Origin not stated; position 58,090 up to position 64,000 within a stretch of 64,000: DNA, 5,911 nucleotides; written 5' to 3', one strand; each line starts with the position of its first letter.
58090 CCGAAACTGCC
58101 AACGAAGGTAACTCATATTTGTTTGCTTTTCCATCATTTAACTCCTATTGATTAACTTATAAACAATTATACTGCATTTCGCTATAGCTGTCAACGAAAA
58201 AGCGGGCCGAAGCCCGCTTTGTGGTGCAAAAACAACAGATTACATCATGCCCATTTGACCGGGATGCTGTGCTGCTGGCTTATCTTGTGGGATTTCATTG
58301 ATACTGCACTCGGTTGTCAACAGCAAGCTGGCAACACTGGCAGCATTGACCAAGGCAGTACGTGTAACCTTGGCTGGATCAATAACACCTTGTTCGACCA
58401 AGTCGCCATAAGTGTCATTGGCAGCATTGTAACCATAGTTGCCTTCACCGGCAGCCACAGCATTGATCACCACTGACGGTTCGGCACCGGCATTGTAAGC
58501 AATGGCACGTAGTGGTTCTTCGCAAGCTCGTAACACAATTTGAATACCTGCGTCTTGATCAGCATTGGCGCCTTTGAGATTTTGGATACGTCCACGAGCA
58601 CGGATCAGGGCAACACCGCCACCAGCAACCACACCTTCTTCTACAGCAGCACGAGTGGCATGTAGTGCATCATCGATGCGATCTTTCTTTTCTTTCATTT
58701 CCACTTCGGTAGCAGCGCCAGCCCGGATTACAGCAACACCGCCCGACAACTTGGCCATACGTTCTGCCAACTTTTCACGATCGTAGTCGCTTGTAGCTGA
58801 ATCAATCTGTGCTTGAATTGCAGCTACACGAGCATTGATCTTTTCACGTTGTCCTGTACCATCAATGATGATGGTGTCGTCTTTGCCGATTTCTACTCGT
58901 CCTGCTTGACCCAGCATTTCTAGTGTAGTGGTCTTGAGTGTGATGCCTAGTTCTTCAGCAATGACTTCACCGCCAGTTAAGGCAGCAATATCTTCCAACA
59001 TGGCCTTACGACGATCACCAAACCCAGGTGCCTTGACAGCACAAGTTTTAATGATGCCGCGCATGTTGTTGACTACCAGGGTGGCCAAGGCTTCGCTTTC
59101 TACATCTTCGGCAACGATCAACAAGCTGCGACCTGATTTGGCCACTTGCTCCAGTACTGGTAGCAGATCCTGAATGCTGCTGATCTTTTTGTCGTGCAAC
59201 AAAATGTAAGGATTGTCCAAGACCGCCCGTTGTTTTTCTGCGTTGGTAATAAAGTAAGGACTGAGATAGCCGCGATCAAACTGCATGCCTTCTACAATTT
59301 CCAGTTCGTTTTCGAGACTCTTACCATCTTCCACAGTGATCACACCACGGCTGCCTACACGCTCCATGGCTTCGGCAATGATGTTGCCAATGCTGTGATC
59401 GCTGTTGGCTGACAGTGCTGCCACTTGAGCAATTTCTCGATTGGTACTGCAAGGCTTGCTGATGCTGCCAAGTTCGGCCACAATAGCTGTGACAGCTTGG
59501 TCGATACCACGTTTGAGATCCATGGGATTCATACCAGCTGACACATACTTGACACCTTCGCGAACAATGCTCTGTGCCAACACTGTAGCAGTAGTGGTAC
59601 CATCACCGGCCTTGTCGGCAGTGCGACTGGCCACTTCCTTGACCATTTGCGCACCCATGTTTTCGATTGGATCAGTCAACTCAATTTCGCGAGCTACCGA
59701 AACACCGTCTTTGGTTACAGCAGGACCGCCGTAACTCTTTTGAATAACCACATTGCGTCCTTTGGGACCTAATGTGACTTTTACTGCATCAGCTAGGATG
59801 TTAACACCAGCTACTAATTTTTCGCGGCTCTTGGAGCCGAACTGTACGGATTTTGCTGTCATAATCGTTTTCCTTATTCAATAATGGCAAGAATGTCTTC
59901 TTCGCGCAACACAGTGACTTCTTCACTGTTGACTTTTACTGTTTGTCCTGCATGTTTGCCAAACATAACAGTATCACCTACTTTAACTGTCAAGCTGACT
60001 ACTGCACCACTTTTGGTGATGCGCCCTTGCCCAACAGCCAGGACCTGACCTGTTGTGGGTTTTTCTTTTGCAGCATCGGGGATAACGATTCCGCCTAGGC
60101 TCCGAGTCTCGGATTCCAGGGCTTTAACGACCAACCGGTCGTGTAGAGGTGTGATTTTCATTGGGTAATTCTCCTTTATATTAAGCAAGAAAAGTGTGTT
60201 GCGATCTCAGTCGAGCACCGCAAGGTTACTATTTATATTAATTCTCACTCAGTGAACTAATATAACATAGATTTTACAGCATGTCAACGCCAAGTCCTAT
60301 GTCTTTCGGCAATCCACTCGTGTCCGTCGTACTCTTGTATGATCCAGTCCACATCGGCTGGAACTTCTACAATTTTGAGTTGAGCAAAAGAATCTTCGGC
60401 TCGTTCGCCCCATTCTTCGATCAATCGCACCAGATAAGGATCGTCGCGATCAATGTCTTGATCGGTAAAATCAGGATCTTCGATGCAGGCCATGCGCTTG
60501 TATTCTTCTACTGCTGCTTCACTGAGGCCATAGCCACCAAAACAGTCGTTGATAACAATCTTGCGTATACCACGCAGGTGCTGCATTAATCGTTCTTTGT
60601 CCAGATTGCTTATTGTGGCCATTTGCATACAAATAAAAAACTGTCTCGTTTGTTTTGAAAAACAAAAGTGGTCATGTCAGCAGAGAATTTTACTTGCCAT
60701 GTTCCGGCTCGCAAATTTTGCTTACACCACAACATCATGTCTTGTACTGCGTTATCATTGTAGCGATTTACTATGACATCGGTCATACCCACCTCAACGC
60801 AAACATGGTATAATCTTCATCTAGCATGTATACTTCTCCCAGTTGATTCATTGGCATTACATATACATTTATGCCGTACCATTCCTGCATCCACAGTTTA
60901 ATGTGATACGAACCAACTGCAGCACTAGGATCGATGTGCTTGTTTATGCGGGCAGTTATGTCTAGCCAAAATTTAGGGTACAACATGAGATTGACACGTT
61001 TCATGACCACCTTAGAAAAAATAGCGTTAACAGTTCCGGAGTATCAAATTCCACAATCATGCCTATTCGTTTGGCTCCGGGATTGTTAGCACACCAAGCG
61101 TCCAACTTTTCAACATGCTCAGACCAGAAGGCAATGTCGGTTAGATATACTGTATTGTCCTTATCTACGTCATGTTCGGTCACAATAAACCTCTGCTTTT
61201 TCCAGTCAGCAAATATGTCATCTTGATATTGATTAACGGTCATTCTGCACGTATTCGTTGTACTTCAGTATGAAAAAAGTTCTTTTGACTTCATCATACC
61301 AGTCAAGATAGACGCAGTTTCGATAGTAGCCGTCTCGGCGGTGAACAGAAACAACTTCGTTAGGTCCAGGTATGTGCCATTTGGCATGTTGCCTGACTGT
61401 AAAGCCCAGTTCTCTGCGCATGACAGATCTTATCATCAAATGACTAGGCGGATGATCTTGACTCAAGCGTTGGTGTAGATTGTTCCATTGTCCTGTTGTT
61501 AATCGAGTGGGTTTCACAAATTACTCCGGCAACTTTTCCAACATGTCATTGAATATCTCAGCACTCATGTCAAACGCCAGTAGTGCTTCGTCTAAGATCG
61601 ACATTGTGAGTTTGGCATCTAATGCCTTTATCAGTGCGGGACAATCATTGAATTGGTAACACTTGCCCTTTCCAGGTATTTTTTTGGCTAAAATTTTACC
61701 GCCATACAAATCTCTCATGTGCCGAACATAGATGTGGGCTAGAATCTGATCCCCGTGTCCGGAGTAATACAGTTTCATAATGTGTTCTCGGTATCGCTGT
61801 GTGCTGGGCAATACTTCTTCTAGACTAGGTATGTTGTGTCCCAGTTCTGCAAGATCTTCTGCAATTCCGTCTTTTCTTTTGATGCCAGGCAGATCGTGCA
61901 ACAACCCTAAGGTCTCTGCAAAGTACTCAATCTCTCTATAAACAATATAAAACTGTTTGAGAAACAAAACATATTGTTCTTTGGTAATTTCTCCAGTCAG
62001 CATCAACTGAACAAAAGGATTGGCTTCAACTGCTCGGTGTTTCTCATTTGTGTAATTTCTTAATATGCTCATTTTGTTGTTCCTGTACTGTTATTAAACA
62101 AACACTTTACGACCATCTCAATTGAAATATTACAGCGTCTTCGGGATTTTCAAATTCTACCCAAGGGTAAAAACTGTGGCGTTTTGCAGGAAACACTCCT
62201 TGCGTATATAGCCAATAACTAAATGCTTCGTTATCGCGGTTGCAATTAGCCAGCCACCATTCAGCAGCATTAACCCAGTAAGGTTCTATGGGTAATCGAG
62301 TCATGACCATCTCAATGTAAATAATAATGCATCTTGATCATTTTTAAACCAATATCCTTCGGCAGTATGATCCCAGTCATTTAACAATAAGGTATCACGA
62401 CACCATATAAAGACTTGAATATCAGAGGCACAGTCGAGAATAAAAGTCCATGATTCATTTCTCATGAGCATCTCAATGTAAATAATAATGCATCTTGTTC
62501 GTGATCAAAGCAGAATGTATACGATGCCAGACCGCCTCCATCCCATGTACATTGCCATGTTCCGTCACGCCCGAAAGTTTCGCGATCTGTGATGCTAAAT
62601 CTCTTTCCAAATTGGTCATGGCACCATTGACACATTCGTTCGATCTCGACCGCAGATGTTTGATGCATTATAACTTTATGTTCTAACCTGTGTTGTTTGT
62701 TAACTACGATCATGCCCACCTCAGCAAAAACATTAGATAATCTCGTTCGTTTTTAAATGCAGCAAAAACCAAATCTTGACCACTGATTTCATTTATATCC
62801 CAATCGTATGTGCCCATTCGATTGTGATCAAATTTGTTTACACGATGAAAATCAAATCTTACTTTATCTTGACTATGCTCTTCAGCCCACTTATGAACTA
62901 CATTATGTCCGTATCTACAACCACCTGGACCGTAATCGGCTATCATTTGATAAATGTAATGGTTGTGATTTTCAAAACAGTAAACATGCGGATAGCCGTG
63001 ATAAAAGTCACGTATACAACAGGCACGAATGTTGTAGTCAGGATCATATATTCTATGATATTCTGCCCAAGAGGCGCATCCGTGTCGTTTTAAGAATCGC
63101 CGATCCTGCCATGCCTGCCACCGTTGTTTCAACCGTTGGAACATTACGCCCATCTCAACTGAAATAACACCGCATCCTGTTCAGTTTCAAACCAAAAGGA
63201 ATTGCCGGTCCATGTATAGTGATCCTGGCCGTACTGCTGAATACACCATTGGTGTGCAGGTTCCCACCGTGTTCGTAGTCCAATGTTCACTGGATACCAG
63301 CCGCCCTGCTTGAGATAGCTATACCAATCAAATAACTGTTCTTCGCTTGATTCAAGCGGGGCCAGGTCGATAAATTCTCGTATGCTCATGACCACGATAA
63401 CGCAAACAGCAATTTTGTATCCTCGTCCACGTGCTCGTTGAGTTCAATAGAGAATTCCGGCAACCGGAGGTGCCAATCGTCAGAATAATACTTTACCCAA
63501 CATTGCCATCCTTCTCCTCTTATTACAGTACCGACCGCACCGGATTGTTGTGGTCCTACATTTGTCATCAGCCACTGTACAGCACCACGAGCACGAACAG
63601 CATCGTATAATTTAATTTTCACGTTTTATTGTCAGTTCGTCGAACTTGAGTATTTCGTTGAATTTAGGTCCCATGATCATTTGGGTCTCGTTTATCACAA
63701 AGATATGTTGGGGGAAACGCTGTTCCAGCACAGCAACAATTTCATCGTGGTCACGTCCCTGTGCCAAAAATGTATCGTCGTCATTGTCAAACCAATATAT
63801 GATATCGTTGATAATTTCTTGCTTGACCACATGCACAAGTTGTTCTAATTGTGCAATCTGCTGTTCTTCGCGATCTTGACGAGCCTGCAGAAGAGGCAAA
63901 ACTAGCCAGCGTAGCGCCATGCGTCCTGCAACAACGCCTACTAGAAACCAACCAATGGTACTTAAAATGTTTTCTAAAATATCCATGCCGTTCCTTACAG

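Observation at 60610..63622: Tandem array of translationally coupled paralogous small ORFs with a conserved ..(D/E)A..F.LRW(S/A)-stop C-terminus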

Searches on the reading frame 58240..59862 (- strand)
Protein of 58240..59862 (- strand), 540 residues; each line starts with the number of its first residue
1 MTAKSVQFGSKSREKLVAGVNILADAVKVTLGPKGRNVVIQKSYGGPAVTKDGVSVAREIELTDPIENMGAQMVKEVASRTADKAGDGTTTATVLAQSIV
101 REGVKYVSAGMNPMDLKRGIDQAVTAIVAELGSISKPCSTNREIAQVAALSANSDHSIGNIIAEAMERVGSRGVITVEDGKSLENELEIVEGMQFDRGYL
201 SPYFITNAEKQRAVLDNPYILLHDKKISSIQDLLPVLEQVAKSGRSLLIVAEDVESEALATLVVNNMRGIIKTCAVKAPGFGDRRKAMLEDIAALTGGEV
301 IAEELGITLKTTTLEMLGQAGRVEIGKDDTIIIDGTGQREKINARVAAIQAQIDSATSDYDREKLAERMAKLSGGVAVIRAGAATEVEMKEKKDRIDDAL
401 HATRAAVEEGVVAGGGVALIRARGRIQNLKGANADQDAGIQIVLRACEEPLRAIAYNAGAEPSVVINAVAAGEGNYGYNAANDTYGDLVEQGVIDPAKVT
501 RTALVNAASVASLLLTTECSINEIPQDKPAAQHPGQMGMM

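Call 8: search_protein_families(library=pfam, proteins=[window:58240-59862:-], max_evalue=0.01)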
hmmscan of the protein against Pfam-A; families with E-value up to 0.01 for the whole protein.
window:58240-59862:- (540 aa): 1 family
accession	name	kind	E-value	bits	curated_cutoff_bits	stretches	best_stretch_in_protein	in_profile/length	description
PF00118.29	Cpn60_TCP1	-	1e-77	262.4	34.3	1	23-522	1-487/490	TCP-1/cpn60 chaperonin family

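Call 9: search_dna_similar(query=window:58240-59862:-, collection=phages, mode=protein, max_rows=15)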
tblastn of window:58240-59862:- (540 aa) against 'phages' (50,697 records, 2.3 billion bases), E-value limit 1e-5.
Records with a match: 243; places in all: 243; records where one place covers at least 80% of the query: 182.
Best place of each record, by identity: 60-80% 8; <60% 235.
By first word of the organism name: Vibrio 85; Flavobacterium 73; Cellulophaga 9; Pseudomonas 9; Listeria 8; Staphylococcus 8; Bacteriophage 7; uncultured 7; Klebsiella 7; Bacteroides 6; and 15 more.
By host as written in the record: - 82; Flavobacterium sp. BAL314 68; Listeria monocytogenes 7; Staphylococcus aureus 5; Flavobacterium sp. LMO8 4; Cellulophaga sp. HaHa_2_95 4; Pseudomonas aeruginosa 4; Klebsiella pneumoniae 3; and 52 more.
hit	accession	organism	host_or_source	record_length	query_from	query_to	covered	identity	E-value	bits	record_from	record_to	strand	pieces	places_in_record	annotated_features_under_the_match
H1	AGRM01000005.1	Salmonella enterica subsp. houtenae str. ATCC BAA-1581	Homo sapiens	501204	1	529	98%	67.9%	0e+0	598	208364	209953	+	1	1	chaperonin GroL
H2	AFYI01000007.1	Salmonella enterica subsp. enterica serovar Infantis str. ...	Homo sapiens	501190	1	529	98%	67.7%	0e+0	598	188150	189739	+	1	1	chaperonin GroL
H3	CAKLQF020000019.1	Acinetobacter phage MD-2021a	not known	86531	1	531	98%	66.7%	0e+0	590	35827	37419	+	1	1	groL: chaperonin Cpn60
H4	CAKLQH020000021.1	Acinetobacter phage MD-2021a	not known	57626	1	531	98%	66.7%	0e+0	590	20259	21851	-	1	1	groL: chaperonin Cpn60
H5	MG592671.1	Vibrio phage 2.275.O._10N.286.54.E11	Vibrio cyclitrophicus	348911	3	527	97%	60.2%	6e-156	498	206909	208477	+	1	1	HSP60 family chaperonin GroEL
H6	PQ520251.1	Enterococcus phage IME_EF3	-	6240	1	534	99%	57.7%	6e-158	501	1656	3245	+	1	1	record has no annotation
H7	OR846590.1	Enterococcus phage Efs 1-1-1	Enterococcus faecalis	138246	1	534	99%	57.7%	8e-157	501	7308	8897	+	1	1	record has no annotation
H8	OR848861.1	Listeria phage LM 4-14-1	Listeria monocytogenes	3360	1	521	96%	58.2%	1e-161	493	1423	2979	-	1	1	record has no annotation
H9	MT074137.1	Bacteroides phage DAC16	Bacteroides thetaiotaomicron VPI-5485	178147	3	540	100%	55.6%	2e-146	471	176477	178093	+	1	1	hypothetical protein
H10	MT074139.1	Bacteroides phage DAC19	Bacteroides thetaiotaomicron VPI-5487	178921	3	534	99%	56.2%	2e-146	471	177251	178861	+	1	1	hypothetical protein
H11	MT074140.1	Bacteroides phage DAC20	Bacteroides thetaiotaomicron VPI-5488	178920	3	534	99%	56.2%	2e-146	471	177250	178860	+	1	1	hypothetical protein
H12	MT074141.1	Bacteroides phage DAC22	Bacteroides thetaiotaomicron VPI-5489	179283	3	534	99%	56.2%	2e-146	471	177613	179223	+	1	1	hypothetical protein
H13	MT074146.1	Bacteroides phage SJC03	Bacteroides thetaiotaomicron VPI-5494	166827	3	540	100%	55.5%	3e-146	470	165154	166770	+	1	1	hypothetical protein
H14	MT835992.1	Bacteriophage sp.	human fecal samples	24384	3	540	100%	55.3%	4e-153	490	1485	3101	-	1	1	record has no annotation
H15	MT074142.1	Bacteroides phage DAC23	Bacteroides thetaiotaomicron VPI-5490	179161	3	534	99%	55.8%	5e-146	470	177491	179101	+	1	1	hypothetical protein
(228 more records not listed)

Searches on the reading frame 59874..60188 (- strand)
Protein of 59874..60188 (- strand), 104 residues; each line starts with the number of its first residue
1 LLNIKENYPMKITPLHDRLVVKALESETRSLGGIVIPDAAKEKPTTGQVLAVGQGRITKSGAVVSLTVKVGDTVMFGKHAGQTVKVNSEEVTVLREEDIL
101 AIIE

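Call 8: search_protein_families(library=pfam, proteins=[window:59874-60188:-], max_evalue=0.01)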
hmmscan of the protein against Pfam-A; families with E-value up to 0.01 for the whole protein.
window:59874-60188:- (104 aa): 1 family
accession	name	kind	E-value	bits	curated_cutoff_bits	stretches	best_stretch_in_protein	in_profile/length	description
PF00166.26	Cpn10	-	1.9e-31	108.4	21.1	1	11-103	1-93/93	Chaperonin 10 Kd subunit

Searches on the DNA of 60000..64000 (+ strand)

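Call 3: search_dna_similar(query=window:60000-64000:+, collection=phages, mode=near, max_rows=20)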
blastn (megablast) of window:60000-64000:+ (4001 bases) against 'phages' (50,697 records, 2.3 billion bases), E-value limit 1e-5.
No match.
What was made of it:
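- Tried and rejected: Megablast of the region against GenBank phages found no match (call 3).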

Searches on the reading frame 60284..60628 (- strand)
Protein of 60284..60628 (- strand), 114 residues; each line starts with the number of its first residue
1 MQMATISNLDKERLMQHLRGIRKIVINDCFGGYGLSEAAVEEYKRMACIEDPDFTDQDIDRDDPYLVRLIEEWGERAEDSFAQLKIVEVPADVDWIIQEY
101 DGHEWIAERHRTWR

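Call 8: search_protein_families(library=pfam, proteins=[window:60284-60628:-], max_evalue=0.01)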
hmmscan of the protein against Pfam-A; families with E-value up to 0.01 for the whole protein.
window:60284-60628:- (114 aa): 0 families

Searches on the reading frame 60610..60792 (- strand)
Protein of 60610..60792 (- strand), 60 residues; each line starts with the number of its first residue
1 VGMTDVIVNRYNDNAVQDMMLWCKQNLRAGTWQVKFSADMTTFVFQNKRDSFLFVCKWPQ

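Call 5: search_protein_families(library=pfam, proteins=[window:60610-60792:-], max_evalue=1)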
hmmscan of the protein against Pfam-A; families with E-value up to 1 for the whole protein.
window:60610-60792:- (60 aa): 1 family
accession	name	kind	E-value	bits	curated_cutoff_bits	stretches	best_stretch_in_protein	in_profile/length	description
PF16429.10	DUF5026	-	0.16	12.6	25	1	18-41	57-80/82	Domain of unknown function (DUF5026)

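Call 6: search_protein_families(library=phrogs, proteins=[window:60610-60792:-], max_evalue=1)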
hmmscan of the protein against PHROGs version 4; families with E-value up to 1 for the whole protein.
window:60610-60792:- (60 aa): 1 family
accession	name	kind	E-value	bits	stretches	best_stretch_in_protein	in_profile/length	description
phrog_7840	-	unknown function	0.029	15.2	1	5-40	6-42/69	-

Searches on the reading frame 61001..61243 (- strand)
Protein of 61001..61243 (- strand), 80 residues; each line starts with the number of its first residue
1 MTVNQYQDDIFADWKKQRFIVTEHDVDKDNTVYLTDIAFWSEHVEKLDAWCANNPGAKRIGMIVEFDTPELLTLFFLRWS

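Call 5: search_protein_families(library=pfam, proteins=[window:61001-61243:-], max_evalue=1)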
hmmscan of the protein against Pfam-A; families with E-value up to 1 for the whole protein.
window:61001-61243:- (80 aa): 1 family
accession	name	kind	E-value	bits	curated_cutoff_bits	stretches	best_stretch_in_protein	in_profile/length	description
PF15091.11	DUF4554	-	0.31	10.5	27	1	10-53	160-204/458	Domain of unknown function (DUF4554)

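Call 6: search_protein_families(library=phrogs, proteins=[window:61001-61243:-], max_evalue=1)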
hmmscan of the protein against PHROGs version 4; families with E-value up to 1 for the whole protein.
window:61001-61243:- (80 aa): 2 families
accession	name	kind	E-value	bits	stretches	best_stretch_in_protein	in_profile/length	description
phrog_6873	-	unknown function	0.032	15.5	1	39-62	23-46/69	-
phrog_16753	-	unknown function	0.042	15.3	1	41-66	33-58/97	-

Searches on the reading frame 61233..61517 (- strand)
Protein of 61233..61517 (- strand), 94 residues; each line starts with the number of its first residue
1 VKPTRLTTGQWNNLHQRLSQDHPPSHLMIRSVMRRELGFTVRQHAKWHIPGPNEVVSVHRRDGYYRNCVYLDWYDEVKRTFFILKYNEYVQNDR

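Call 5: search_protein_families(library=pfam, proteins=[window:61233-61517:-], max_evalue=1)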
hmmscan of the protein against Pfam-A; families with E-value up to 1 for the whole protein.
window:61233-61517:- (94 aa): 1 family
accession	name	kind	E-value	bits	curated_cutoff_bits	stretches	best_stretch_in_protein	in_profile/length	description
PF16953.11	PRORP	-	0.057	13.5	39.1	1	10-56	182-229/242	Protein-only RNase P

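Call 6: search_protein_families(library=phrogs, proteins=[window:61233-61517:-], max_evalue=1)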
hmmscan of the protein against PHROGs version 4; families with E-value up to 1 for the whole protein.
window:61233-61517:- (94 aa): 0 families

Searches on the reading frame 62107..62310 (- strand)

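Call 5: search_protein_families(library=pfam, proteins=[window:62107-62310:-], max_evalue=1)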
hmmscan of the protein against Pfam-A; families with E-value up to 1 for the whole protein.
window:62107-62310:- (67 aa): 0 families

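Call 6: search_protein_families(library=phrogs, proteins=[window:62107-62310:-], max_evalue=1)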
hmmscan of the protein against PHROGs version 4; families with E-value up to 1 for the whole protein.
window:62107-62310:- (67 aa): 1 family
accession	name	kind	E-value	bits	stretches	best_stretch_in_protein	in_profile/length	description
phrog_10921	-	unknown function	0.24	12.7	1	22-57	25-57/112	-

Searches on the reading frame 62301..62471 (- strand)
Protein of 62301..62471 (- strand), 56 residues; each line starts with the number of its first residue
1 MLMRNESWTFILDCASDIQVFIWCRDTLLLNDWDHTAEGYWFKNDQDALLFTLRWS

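Call 5: search_protein_families(library=pfam, proteins=[window:62301-62471:-], max_evalue=1)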
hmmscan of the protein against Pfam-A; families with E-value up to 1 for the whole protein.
window:62301-62471:- (56 aa): 0 families

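Call 6: search_protein_families(library=phrogs, proteins=[window:62301-62471:-], max_evalue=1)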
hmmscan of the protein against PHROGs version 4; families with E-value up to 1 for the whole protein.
window:62301-62471:- (56 aa): 0 families

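Call 65: predict_structure(alignment_id=A6)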
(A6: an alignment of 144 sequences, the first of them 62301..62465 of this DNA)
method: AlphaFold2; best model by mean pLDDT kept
length: 54 residues; sequences in the alignment: 144
mean_pLDDT: 70.2   pTM: 0.45
mean pLDDT of the five models: 70.2, 67.2, 65.6, 65.0, 64.2
residues with pLDDT >= 90: 0; 70-90: 29; 50-70: 22; < 50: 3
segments of 3 or more residues with pLDDT < 50: 1-3
pLDDT, mean of each block of 10 residues (from residue 1): 56 69 72 68 82 80
secondary structure, 60 per line:
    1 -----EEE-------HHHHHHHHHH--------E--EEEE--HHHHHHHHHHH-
elements in order: E6-8 H16-25 E37-40 H43-53

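Call 87: fold_search(model_id=the predicted structure, library=pdb)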
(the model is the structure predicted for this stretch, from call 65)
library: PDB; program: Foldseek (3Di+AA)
matches with E <= 10: 31; with E <= 0.001: 0
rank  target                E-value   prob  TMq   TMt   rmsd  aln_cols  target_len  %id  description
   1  8a3w_SN               3.3e+00  0.06  0.34  0.23  11.3        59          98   22  CRYO-EM STRUCTURE OF LEISHMANIA MAJOR 80S RIBOSOME : WILD TYPE (released 2023-12-20)
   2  6az1_N                3.5e+00  0.07  0.38  0.27  10.7        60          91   18  Cryo-EM structure of the small subunit of Leishmania ribosome bound to paromomycin (released 2017-12-06)
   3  6a6w_A                4.0e+00  0.12  0.44  0.21   4.5        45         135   20  Crystal structure of fission yeast inner membrane protein Bqt4 in complex with Sad1 (released 2018-11-14)
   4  7pm7_A                4.9e+00  0.09  0.41  0.05   5.1        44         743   16  Cryo-EM structure of the actomyosin-V complex in the strong-ADP state (central 1er, class 2) (released 2021-12-22)
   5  8oz0_B                4.9e+00  0.06  0.32  0.10   5.0        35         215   23  Structure of a human 48S translation initiation complex with eIF4F and eIF4A (released 2024-02-07)
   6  7pmh_A                5.9e+00  0.06  0.39  0.05   6.3        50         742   16  Cryo-EM structure of the actomyosin-V complex in the post-rigor transition state (AppNHp, central 1er, class 4) (released 2021-12-22)
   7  6bk8_F                5.9e+00  0.06  0.36  0.14  11.3        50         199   18  S. cerevisiae spliceosomal post-catalytic P complex (released 2018-02-21)
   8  1jg5_A                5.9e+00  0.05  0.37  0.29   5.0        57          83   16  CRYSTAL STRUCTURE OF RAT GTP CYCLOHYDROLASE I FEEDBACK REGULATORY PROTEIN, GFRP (released 2001-10-10)
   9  1yqh_B                5.9e+00  0.04  0.30  0.20   6.7        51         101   10  Structure of domain of unknown function DUF77 from Bacillus cereus (released 2005-03-15)
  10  6au7_A                5.9e+00  0.04  0.28  0.32   4.4        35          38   17  Exploring Cystine Dense Peptide Space to Open a Unique Molecular Toolbox (released 2018-02-28)
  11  7vov_A                5.9e+00  0.02  0.23  0.17   8.1        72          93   12  The crystal structure of human forkhead box protein in complex with DNA 2 (released 2022-08-17)
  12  8ova_AD               6.3e+00  0.02  0.30  0.21  11.9        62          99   14  CRYO-EM STRUCTURE OF TRYPANOSOMA BRUCEI PROCYCLIC FORM 80S RIBOSOME : PARENTAL STRAIN (released 2023-11-29)
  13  9v1k_sl               6.7e+00  0.05  0.31  0.25   5.0        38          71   24  Cryo- EM structure of small subunit (head) of 75S ribosome with P- tRNA from Entamoeba histolytica (released 2025-10-08)
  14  7ala_G                7.7e+00  0.04  0.35  0.28   5.1        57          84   16  human GCH-GFRP inhibitory complex (released 2021-10-13)
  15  7pmd_A                8.2e+00  0.06  0.42  0.05   5.0        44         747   16  Cryo-EM structure of the actomyosin-V complex in the post-rigor transition state (AppNHp, central 1er) (released 2021-12-22)
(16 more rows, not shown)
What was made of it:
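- Tried and rejected: PDB by Foldseek gave nothing (call 87).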
